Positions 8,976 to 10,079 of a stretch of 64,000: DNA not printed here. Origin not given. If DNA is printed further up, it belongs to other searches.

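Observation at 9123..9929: DapF-like protein next to lysC has both catalytic cysteines replaced by serine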

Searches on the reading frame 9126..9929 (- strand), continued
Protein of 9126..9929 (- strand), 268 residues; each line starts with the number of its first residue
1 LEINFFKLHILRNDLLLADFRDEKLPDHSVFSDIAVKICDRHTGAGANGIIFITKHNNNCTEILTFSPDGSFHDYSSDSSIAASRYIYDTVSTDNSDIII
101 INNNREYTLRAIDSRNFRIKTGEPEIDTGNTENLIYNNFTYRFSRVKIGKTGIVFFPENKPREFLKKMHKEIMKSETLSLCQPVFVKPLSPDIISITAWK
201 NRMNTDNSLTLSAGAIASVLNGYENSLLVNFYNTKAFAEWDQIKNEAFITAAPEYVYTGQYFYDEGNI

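Call 33: search_protein_representatives(alignment_id=A1)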
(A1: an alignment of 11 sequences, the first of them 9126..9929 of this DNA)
Query: 11 sequences, 266 profile positions. Proteins with E-value up to 0.001 (for the whole library): 2080; up to 1e-10: 185; up to 1e-30: 33. The best 150 are listed.
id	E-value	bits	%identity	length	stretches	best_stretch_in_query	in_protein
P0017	6.2e-95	333.9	-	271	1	1-265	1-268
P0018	9.1e-45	169.5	-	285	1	1-265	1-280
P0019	5.3e-44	167.0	-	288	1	1-265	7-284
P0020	1.5e-43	165.5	-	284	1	1-265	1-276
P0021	1.3e-42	162.5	-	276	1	1-264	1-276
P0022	5.0e-42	160.5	-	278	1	1-263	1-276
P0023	6.1e-42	160.2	-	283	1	1-265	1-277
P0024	6.3e-42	160.2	-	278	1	1-265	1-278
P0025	5.2e-41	157.1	-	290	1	1-265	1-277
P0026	1.1e-39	152.8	-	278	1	1-265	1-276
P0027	3.4e-39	151.2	-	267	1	1-265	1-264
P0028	1.6e-38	149.0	-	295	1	1-265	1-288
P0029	2.7e-38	148.3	-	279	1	1-263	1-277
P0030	2.6e-37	145.0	-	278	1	1-265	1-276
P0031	4.8e-37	144.2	-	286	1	1-265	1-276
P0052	3.2e-30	121.8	-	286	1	1-265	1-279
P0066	5.5e-22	94.8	-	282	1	1-265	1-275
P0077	2.0e-18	83.1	-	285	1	2-265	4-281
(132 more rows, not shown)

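Call 39: find_homologous_proteins(query=A2, max_evalue=1e-10)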
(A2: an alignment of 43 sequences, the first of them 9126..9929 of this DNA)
Query A2 (43 sequences) (268 aa, profile of the alignment): 12 proteins with E <= 1e-10 among 8000 candidates.
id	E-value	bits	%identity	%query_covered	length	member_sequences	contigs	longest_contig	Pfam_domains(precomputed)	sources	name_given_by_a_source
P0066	1.3e-84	302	22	100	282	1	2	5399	PF01678.25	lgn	-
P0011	1.6e-84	302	46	100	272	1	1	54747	-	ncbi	-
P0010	9.2e-84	299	62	99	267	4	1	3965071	-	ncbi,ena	-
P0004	6.5e-83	296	74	99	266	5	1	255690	-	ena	-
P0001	7.1e-83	296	100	100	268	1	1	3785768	-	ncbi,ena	-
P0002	1.6e-81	292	84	99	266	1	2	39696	PF01678.25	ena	-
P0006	6.5e-81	290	73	99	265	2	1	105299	PF01678.25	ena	-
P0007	5.3e-80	287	71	99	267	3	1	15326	-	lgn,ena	-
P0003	1.0e-78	283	80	99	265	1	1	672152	-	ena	-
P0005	1.5e-77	279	78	99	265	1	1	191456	-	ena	-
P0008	1.1e-75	273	72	99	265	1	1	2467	-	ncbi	-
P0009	1.1e-69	253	73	93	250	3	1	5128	PF01678.25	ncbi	-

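Call 40: find_encoding_contigs(protein=P0018, flank=10000, max_places=2)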
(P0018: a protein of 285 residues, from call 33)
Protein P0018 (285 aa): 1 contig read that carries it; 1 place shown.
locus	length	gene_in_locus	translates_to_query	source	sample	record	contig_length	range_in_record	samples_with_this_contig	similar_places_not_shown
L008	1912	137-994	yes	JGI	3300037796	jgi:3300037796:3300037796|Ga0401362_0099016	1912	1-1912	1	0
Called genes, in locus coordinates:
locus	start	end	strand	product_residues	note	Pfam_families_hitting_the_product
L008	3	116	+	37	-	?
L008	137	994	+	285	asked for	PF01678:DAP_epimerase (weak)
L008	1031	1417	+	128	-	PF00226:DnaJ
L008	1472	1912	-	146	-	?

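Call 41: find_encoding_contigs(protein=P0066, flank=10000, max_places=2)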
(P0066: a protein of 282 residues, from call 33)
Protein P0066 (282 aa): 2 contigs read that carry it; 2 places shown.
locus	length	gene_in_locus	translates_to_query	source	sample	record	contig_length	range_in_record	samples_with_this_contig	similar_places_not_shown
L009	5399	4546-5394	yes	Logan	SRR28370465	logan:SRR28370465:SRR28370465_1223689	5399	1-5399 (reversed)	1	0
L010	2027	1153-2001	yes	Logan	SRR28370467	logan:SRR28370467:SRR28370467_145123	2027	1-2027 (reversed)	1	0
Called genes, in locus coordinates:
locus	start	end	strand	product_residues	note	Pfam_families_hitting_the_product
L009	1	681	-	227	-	?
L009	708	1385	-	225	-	-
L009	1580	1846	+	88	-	PF00166:Cpn10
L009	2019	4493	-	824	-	PF00270:DEAD (faint), PF13307:Helicase_C_2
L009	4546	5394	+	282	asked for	PF01678:DAP_epimerase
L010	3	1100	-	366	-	?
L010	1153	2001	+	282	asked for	PF01678:DAP_epimerase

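Call 47: find_encoding_contigs(protein=P0052, flank=10000, max_places=2)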
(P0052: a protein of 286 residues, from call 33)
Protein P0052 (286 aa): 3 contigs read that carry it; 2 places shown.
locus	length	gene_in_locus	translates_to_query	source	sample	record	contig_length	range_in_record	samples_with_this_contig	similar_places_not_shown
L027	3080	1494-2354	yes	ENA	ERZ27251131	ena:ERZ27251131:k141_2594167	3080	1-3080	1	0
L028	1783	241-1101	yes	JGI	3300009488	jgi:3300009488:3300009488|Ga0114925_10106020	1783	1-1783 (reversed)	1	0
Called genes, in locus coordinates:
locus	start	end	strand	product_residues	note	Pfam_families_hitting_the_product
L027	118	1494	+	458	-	PF00696:AA_kinase, PF22468:ACT_9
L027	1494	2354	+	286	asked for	PF01678:DAP_epimerase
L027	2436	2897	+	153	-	PF00226:DnaJ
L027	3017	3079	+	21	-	?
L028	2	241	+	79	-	PF22468:ACT_9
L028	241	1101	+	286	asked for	PF01678:DAP_epimerase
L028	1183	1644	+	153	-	PF00226:DnaJ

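Call 48: find_encoding_contigs(protein=P0077, flank=10000, max_places=2)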
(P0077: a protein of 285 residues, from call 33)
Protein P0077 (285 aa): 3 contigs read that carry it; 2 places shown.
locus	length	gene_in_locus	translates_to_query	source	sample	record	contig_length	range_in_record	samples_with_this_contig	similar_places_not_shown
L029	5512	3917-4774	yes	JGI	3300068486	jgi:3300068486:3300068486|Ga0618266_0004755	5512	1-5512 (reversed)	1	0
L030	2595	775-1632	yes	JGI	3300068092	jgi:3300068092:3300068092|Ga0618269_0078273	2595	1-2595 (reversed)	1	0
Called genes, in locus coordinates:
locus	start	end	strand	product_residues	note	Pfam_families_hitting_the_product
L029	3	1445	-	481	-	?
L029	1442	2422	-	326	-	PF02558:ApbA, PF08546:ApbA_C (weak)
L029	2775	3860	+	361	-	PF01118:Semialdhyde_dh, PF02774:Semialdhyde_dhC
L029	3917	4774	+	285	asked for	PF01678:DAP_epimerase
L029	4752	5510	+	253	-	?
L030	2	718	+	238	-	?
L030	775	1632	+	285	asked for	PF01678:DAP_epimerase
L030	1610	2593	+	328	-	?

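Call 53: find_homologous_proteins(query=P0052, max_evalue=0.00001)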
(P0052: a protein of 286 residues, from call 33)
Query P0052 (286 aa): 1158 proteins with E <= 0.00001 among 1661 candidates; the best 120 are listed.
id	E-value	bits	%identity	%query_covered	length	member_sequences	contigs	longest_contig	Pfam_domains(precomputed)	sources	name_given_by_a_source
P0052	2.9e-193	659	100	100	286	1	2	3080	PF01678.25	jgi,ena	-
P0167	1.5e-116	407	60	98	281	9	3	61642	PF01678.25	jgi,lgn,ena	-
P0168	6.6e-114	398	58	98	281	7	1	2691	PF01678.25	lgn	-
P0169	8.8e-114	398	58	98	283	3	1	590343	PF01678.25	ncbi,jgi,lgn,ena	-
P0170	3.1e-110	386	57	100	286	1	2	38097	PF01678.25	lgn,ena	-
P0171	1.7e-109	384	58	98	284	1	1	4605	PF01678.25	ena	-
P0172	7.2e-109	382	58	98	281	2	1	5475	PF01678.25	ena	-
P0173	1.2e-108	381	58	98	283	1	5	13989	PF01678.25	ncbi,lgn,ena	-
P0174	1.7e-108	381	57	98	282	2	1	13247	PF01678.25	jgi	jgi:diaminopimelate epimerase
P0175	8.5e-106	372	57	98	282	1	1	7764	PF01678.25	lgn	-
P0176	2.4e-104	367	55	99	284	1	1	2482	PF01678.25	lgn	-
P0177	3.7e-101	356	53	98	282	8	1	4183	PF01678.25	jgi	jgi:diaminopimelate epimerase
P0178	1.2e-95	338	51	98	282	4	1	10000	PF01678.25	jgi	-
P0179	1.3e-95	338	52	95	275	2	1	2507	PF01678.25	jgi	-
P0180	3.7e-82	294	49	98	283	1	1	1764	PF01678.25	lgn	-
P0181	2.3e-81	291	49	98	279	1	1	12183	PF01678.25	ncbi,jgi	-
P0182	1.1e-77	279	46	97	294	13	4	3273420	PF01678.25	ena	-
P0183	2.9e-77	278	46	97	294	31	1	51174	PF01678.25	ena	-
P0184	7.0e-72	260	41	97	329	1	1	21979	PF01678.25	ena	-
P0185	2.6e-71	258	45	90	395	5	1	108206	PF01678.25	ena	-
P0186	1.2e-70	256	46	97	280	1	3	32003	PF02567.22,PF01678.25,PF05544.17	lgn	-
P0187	9.2e-70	253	42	98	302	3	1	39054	PF01678.25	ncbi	-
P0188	6.2e-68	247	42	98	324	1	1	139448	PF01678.25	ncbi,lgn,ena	-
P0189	8.6e-68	247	44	96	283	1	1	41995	PF02567.22,PF01678.25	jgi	-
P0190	1.6e-67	246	43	96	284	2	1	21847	PF01678.25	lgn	-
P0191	3.1e-67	245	42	97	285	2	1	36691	PF02567.22,PF01678.25,PF05544.17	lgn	-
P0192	6.0e-67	244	44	97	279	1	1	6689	PF02567.22,PF01678.25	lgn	-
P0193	9.1e-67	244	43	98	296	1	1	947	PF01678.25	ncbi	-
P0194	1.5e-66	243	42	97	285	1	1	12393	PF02567.22,PF01678.25,PF05544.17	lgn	-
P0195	6.3e-66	241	42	95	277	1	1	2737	PF01678.25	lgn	-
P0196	1.5e-65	240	41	95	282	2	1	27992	PF02567.22,PF01678.25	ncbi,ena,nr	ncbi:MAG TPA: diaminopimelate epimerase [Clostridia bacterium]|nr:diaminopimelate epimerase [Clostri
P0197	1.7e-65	239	43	95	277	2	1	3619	PF02567.22,PF01678.25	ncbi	-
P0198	5.5e-65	238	44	95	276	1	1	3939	PF01678.25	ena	-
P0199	6.3e-65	238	43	98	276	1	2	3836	PF02567.22,PF01678.25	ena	-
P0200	7.8e-65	237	41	95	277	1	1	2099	PF02567.22,PF01678.25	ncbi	-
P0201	9.6e-65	237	44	95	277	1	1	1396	PF02567.22,PF01678.25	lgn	-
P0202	9.9e-65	237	41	95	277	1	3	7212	PF02567.22,PF01678.25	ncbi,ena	-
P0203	1.0e-64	237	42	98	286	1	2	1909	PF02567.22,PF01678.25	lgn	-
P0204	1.2e-64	237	42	95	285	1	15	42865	PF02567.22,PF01678.25,PF05544.17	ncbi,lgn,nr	ncbi:MAG: diaminopimelate epimerase [Eubacteriales bacterium]|nr:diaminopimelate epimerase [Eubacter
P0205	1.3e-64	237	43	95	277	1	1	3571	PF01678.25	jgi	-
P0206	1.3e-64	236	40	98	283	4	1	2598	PF01678.25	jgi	jgi:diaminopimelate epimerase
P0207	1.7e-64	236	44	95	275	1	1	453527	PF02567.22,PF01678.25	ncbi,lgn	-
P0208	1.7e-64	236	45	95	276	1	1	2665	PF01678.25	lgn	-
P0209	1.9e-64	236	42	95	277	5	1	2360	PF02567.22,PF01678.25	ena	-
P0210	2.5e-64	236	43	95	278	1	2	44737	PF02567.22,PF01678.25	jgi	jgi:diaminopimelate epimerase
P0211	2.6e-64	235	42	96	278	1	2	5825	PF02567.22,PF01678.25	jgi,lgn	-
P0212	3.3e-64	235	43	95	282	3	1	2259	PF01678.25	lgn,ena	-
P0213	5.9e-64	234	42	95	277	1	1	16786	PF02567.22,PF01678.25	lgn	-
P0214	7.0e-64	234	43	95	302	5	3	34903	PF01678.25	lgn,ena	-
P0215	7.1e-64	234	44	95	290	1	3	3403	PF02567.22,PF01678.25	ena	-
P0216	7.6e-64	234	44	97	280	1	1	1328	PF02567.22,PF01678.25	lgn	-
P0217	1.2e-63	233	41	96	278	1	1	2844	PF02567.22,PF01678.25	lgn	-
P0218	1.4e-63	233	41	95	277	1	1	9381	PF02567.22,PF01678.25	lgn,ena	-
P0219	1.8e-63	233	42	95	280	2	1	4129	PF01678.25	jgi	-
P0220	2.0e-63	233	44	95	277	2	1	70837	PF01678.25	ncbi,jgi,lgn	ncbi:MAG TPA: diaminopimelate epimerase [Ruminiclostridium sp.]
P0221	2.0e-63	233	42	98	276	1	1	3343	PF02567.22,PF01678.25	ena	-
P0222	2.3e-63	232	41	97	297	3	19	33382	PF02567.22,PF01678.25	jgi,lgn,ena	-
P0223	2.3e-63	232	42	96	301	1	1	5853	PF02567.22,PF01678.25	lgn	-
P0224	2.3e-63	232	40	95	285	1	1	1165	PF01678.25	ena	-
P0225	2.5e-63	232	43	95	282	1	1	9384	PF02567.22,PF01678.25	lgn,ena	-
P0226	2.5e-63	232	41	97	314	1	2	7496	PF02567.22,PF01678.25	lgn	-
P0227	2.6e-63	232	42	98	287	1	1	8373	PF01678.25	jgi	jgi:diaminopimelate epimerase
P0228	3.0e-63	232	45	95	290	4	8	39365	PF02567.22,PF01678.25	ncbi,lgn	-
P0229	3.5e-63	232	43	98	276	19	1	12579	PF02567.22,PF01678.25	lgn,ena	-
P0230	3.5e-63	232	43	95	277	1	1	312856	PF02567.22,PF01678.25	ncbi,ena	-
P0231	3.7e-63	232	41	96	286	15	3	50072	PF01678.25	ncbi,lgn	-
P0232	4.1e-63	232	45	95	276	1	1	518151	PF01678.25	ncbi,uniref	ncbi:diaminopimelate epimerase [Paenibacillus sp. YIM B09110]|uniref:diaminopimelate epimerase n=1 T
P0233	4.3e-63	231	41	97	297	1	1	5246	PF02567.22,PF01678.25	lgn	-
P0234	4.8e-63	231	43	95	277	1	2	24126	PF01678.25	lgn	-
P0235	5.1e-63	231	41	95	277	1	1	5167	PF02567.22,PF01678.25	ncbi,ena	-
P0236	5.3e-63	231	44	96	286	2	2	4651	PF02567.22,PF01678.25,PF05544.17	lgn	-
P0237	5.8e-63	231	43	97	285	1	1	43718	PF01678.25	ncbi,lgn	-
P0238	6.0e-63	231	43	95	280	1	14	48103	PF02567.22,PF01678.25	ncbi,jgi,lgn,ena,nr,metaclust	ncbi:MAG: diaminopimelate epimerase [Lentisphaerae bacterium]|jgi:diaminopimelate epimerase|nr:diami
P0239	6.2e-63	231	45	95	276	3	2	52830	PF01678.25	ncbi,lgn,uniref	ncbi:diaminopimelate epimerase [Paenibacillus sp. 2TAB19]|uniref:diaminopimelate epimerase n=1 Tax=P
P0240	6.3e-63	231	42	98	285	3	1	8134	PF01678.25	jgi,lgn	jgi:diaminopimelate epimerase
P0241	6.6e-63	231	41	95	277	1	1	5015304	PF02567.22,PF01678.25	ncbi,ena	-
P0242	6.6e-63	231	43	95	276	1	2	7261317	PF01678.25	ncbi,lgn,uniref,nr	ncbi:diaminopimelate epimerase [Paenibacillus baekrokdamisoli]|uniref:Diaminopimelate epimerase n=1 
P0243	6.9e-63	231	42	95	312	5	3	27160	PF02567.22,PF01678.25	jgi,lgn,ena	-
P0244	7.0e-63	231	42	95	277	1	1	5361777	PF02567.22,PF01678.25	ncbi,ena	-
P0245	8.9e-63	230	44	95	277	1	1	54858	PF01678.25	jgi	jgi:diaminopimelate epimerase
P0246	1.1e-62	230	42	97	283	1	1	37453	PF01678.25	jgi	jgi:diaminopimelate epimerase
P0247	1.2e-62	230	43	95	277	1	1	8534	PF02567.22,PF01678.25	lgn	-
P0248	1.2e-62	230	44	95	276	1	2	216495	PF01678.25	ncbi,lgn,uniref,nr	ncbi:diaminopimelate epimerase [Paenibacillus taihuensis]|uniref:Diaminopimelate epimerase n=1 Tax=P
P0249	1.4e-62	230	41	96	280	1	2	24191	PF02567.22,PF01678.25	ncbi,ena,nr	ncbi:MAG: diaminopimelate epimerase [Lentisphaeria bacterium]|nr:diaminopimelate epimerase [Lentisph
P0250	1.6e-62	230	42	98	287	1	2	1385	PF01678.25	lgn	-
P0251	1.8e-62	229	42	95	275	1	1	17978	PF02567.22,PF01678.25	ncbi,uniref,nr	ncbi:diaminopimelate epimerase [Petrocella sp. FN5]|uniref:diaminopimelate epimerase n=1 Tax=Petroce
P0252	1.8e-62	229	42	95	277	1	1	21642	PF02567.22,PF01678.25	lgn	-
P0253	1.9e-62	229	42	95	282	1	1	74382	PF01678.25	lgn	-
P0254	2.2e-62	229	41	96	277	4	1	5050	PF01678.25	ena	-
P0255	2.3e-62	229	41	95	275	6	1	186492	PF02567.22,PF01678.25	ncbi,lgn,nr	ncbi:MAG: diaminopimelate epimerase [Vallitaleaceae bacterium]|nr:diaminopimelate epimerase [Vallita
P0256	2.3e-62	229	42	98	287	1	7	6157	PF01678.25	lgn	-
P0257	2.4e-62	229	42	97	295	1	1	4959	PF01678.25,PF26317.1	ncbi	-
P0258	2.6e-62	229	40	99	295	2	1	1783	PF01678.25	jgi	-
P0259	3.7e-62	228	44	96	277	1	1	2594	PF02567.22,PF01678.25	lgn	-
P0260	4.5e-62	228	44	95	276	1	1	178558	PF01678.25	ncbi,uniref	ncbi:diaminopimelate epimerase [Paenibacillus solisilvae]|uniref:Diaminopimelate epimerase n=1 Tax=P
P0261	4.7e-62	228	43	96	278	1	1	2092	PF02567.22,PF01678.25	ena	-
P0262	4.8e-62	228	42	95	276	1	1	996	PF01678.25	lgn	-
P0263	4.8e-62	228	44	96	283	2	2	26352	PF02567.22,PF01678.25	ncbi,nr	ncbi:MAG: diaminopimelate epimerase [Victivallaceae bacterium]|nr:diaminopimelate epimerase [Victiva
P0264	5.1e-62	228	41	96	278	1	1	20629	PF01678.25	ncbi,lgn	ncbi:MAG: diaminopimelate epimerase [Eubacteriales bacterium]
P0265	5.7e-62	228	43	95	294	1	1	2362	PF01678.25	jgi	jgi:diaminopimelate epimerase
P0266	6.0e-62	228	44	95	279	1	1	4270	PF01678.25,PF26317.1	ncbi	-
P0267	6.1e-62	228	42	97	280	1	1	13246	PF02567.22,PF01678.25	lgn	-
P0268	6.5e-62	228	43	95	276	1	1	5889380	PF01678.25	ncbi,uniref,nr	ncbi:diaminopimelate epimerase [Paenibacillus humicola]|uniref:diaminopimelate epimerase n=1 Tax=Pae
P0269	6.7e-62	228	43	95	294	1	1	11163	PF01678.25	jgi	jgi:diaminopimelate epimerase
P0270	7.1e-62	228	41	96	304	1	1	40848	PF02567.22,PF01678.25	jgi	jgi:diaminopimelate epimerase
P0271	7.2e-62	227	44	95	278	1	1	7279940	PF01678.25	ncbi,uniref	ncbi:diaminopimelate epimerase [Paenibacillus sp. 1P07SE]|uniref:diaminopimelate epimerase n=1 Tax=P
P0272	8.0e-62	227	42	97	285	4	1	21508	PF02567.22,PF01678.25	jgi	-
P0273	8.1e-62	227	43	95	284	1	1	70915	PF02567.22,PF01678.25,PF26317.1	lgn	-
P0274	9.0e-62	227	42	95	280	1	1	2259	PF01678.25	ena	-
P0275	1.1e-61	227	42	96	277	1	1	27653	PF02567.22,PF01678.25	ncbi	-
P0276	1.1e-61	227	42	97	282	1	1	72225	PF02567.22,PF01678.25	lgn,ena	-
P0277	1.2e-61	227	44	95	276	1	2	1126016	PF01678.25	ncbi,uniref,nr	ncbi:diaminopimelate epimerase [Paenibacillus harenae]|uniref:Diaminopimelate epimerase n=1 Tax=Paen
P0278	1.2e-61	227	44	95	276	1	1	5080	PF01678.25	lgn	-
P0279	1.3e-61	227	42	95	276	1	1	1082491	PF02567.22,PF01678.25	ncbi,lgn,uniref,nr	ncbi:diaminopimelate epimerase [Paenibacillus sp. UNC496MF]|uniref:diaminopimelate epimerase n=1 Tax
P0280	1.3e-61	227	42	95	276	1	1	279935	PF01678.25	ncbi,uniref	ncbi:diaminopimelate epimerase [Gorillibacterium sp. sgz5001074]|uniref:diaminopimelate epimerase n=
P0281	1.3e-61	227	41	96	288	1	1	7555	PF02567.22,PF01678.25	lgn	-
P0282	1.4e-61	227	42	95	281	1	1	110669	PF02567.22,PF01678.25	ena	-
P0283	1.4e-61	227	42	97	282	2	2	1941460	PF02567.22,PF01678.25,PF26317.1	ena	-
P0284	1.6e-61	226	40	95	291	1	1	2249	PF02567.22,PF01678.25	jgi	-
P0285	1.6e-61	226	44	95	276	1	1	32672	PF01678.25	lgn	-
